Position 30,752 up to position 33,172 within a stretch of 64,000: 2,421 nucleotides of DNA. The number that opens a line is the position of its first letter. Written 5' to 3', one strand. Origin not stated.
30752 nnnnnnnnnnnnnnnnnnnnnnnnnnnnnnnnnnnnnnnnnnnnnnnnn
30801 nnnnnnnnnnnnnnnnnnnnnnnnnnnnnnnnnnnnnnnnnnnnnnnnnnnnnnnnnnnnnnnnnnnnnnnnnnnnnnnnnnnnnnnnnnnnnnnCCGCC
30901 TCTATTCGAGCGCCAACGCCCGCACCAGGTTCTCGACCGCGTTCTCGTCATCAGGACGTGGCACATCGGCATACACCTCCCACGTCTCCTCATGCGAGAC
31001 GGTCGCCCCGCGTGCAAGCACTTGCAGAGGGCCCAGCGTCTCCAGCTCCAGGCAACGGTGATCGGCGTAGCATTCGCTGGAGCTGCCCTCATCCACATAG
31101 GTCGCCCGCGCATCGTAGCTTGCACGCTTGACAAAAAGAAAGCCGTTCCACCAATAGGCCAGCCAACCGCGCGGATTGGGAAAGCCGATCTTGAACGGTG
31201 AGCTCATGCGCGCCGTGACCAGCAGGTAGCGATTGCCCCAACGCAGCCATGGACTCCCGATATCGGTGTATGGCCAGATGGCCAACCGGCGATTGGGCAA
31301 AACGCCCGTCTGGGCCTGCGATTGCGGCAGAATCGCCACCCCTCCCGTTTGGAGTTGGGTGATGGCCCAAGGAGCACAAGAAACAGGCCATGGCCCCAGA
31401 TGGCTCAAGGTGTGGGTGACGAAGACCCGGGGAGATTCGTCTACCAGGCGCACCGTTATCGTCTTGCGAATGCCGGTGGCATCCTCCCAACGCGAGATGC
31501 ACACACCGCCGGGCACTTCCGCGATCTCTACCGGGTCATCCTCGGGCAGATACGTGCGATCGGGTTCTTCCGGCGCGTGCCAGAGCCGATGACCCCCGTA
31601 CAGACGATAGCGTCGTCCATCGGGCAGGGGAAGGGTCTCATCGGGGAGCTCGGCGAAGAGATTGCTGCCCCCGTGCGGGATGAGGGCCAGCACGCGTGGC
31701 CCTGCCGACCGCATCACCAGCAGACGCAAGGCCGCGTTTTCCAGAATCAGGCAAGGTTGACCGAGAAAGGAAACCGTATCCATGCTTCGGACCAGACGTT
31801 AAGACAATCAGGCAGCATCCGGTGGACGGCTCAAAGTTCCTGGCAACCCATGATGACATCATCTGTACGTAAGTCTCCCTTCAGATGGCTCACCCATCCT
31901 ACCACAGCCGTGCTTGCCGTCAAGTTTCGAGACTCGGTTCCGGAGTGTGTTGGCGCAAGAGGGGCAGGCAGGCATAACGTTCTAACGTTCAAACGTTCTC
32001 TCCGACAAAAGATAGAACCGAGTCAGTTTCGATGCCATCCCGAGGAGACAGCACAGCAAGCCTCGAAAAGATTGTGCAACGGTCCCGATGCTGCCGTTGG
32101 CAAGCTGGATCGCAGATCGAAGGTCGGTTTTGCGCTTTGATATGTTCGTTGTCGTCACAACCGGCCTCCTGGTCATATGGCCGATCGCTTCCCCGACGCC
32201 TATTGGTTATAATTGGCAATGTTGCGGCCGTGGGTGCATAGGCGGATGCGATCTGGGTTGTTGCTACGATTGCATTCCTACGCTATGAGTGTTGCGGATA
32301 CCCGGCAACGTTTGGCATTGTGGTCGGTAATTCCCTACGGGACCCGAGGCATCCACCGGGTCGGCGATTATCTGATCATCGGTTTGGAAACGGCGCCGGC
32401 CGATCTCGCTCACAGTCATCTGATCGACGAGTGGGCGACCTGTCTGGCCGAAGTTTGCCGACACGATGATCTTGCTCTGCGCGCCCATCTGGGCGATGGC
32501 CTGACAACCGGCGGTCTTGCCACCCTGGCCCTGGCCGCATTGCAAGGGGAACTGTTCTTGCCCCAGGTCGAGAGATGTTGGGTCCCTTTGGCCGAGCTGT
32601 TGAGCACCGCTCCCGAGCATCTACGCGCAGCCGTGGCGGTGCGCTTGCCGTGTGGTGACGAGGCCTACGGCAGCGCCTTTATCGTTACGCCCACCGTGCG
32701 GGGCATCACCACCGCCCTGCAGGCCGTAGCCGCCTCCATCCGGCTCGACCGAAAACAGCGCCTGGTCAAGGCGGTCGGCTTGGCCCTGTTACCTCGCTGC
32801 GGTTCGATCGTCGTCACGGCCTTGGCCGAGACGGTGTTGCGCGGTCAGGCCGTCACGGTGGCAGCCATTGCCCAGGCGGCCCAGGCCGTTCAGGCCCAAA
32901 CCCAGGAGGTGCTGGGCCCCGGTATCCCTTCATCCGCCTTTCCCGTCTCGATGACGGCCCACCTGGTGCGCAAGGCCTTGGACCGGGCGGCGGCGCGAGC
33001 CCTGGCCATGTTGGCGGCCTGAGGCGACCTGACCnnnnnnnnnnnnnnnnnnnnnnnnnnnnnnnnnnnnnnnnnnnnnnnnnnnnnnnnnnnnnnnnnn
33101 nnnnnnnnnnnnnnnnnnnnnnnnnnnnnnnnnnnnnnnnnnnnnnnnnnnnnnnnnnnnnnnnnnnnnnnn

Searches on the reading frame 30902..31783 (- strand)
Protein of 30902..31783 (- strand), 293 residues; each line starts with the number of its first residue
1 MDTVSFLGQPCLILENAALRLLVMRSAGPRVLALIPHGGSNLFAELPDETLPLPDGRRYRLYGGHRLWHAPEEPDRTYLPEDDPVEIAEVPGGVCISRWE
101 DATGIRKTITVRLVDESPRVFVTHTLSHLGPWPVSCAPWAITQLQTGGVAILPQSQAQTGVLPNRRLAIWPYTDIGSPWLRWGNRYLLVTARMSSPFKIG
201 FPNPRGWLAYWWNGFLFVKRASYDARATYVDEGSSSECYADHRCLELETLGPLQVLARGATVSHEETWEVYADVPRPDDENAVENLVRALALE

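Call 11: search_protein_families(library=ncbifam, proteins=[window:30902-31783:-])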
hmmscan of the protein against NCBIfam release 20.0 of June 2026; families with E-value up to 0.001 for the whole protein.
window:30902-31783:- (293 aa): 1 family
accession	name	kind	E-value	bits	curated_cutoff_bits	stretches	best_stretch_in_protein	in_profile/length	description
NF052227.1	TTE1925Mutarot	equivalog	2e-68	230.7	550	1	3-289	5-295/298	TTE1925 family mutarotase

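Call 26: find_encoding_contigs(protein=window:30902-31783:-, flank=3000, max_places=10)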
Protein window:30902-31783:- (293 aa): 1 contig read that carries it; 1 place shown.
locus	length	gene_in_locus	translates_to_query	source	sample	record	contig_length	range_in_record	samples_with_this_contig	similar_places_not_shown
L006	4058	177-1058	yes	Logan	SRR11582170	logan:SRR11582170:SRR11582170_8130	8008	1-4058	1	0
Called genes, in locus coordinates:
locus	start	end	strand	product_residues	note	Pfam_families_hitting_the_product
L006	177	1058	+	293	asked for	-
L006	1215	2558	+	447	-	PF00155:Aminotran_1_2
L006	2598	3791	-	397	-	PF01734:Patatin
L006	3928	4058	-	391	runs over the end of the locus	PF04055:Radical_SAM, PF06969:HemN_C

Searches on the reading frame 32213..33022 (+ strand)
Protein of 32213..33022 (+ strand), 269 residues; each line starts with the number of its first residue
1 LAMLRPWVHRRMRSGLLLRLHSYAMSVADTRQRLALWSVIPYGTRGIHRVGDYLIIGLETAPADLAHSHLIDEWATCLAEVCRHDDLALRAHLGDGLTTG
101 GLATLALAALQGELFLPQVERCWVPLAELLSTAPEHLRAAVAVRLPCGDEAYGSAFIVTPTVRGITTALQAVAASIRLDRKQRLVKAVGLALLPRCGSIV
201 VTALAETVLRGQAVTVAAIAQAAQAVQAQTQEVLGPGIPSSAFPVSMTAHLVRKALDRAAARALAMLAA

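Call 11: search_protein_families(library=ncbifam, proteins=[window:32213-33022:+])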
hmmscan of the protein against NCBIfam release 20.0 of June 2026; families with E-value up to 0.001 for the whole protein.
window:32213-33022:+ (269 aa): 1 family
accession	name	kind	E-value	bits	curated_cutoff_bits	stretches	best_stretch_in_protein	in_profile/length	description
TIGR03199.1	pucC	equivalog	0.0002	20.7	306.05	1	44-192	50-203/264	xanthine dehydrogenase subunit C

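Call 51: search_protein_families(library=pfam, proteins=[window:32213-33022:+], max_evalue=0.00001)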
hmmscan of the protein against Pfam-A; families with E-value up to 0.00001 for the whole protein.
window:32213-33022:+ (269 aa): 0 families
